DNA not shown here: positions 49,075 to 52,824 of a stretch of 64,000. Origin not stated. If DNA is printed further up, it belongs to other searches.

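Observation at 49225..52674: Corrinoid reductive activase (RACo-like) carrying an inserted GltD-like NAD(P)H/FAD/Fe-S module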

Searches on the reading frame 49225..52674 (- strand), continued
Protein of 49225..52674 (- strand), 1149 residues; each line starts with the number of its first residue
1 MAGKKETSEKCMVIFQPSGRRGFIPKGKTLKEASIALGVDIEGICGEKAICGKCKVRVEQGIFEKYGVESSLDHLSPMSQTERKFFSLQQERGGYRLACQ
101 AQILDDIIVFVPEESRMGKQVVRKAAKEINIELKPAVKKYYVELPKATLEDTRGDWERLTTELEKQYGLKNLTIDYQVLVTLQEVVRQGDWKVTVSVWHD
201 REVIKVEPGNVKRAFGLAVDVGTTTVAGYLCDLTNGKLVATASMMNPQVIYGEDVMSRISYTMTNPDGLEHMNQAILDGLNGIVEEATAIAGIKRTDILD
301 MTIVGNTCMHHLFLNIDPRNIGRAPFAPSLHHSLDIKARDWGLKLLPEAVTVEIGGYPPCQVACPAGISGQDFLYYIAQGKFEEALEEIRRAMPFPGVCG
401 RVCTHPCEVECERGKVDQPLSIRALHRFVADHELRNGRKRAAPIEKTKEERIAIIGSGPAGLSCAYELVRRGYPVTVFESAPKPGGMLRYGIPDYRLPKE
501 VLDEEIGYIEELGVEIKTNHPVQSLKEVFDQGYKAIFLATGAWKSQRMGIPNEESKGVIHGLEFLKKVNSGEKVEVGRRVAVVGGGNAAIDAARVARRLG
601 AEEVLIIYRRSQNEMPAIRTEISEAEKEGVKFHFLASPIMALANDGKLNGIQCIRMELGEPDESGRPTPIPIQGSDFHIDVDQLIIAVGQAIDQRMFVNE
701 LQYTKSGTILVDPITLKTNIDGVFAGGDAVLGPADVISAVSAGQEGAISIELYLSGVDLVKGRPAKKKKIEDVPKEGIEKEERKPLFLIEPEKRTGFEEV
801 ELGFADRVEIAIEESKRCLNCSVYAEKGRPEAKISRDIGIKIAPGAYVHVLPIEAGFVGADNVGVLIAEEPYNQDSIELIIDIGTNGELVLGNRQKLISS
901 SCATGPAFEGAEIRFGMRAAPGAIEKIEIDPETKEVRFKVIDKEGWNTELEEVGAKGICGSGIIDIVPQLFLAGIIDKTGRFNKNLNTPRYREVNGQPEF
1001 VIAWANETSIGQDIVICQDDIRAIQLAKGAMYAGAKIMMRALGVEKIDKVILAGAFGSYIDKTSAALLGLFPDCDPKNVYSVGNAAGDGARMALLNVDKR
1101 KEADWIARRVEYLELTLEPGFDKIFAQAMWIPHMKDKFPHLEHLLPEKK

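Call 14: find_encoding_contigs(protein=P0001, flank=10000, max_places=4)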
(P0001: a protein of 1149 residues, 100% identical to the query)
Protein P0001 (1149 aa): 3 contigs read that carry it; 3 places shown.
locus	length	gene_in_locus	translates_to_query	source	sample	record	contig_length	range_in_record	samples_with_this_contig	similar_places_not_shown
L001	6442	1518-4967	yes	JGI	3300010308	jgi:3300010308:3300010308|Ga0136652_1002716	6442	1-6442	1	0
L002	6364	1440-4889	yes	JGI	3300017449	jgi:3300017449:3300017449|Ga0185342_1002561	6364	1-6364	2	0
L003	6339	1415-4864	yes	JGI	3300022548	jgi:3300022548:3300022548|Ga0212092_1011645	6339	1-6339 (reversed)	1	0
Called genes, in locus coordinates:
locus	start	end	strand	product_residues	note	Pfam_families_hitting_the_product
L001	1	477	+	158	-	?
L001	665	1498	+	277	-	PF00392:GntR, PF07729:FCD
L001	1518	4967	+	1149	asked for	PF17650:RACo_linker, PF17651:Raco_middle, PF14691:Fer4_20, PF01266:DAO (weak), PF07992:Pyr_redox_2, PF13450:NAD_binding_8, PF13738:Pyr_redox_3 (weak), PF14574:RACo_C_ter, +5 more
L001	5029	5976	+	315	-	PF02007:MtrH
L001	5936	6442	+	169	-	?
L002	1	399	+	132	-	?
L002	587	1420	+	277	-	PF00392:GntR, PF07729:FCD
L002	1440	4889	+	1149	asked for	PF17650:RACo_linker, PF17651:Raco_middle, PF14691:Fer4_20, PF01266:DAO (weak), PF07992:Pyr_redox_2, PF13450:NAD_binding_8, PF13738:Pyr_redox_3 (weak), PF14574:RACo_C_ter, +5 more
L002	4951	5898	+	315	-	PF02007:MtrH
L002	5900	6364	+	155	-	?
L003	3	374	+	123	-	PF02310:B12-binding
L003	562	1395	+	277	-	PF00392:GntR, PF07729:FCD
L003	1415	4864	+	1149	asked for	PF17650:RACo_linker, PF17651:Raco_middle, PF14691:Fer4_20, PF01266:DAO (weak), PF07992:Pyr_redox_2, PF13450:NAD_binding_8, PF13738:Pyr_redox_3 (weak), PF14574:RACo_C_ter, +5 more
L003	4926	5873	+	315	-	PF02007:MtrH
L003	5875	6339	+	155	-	?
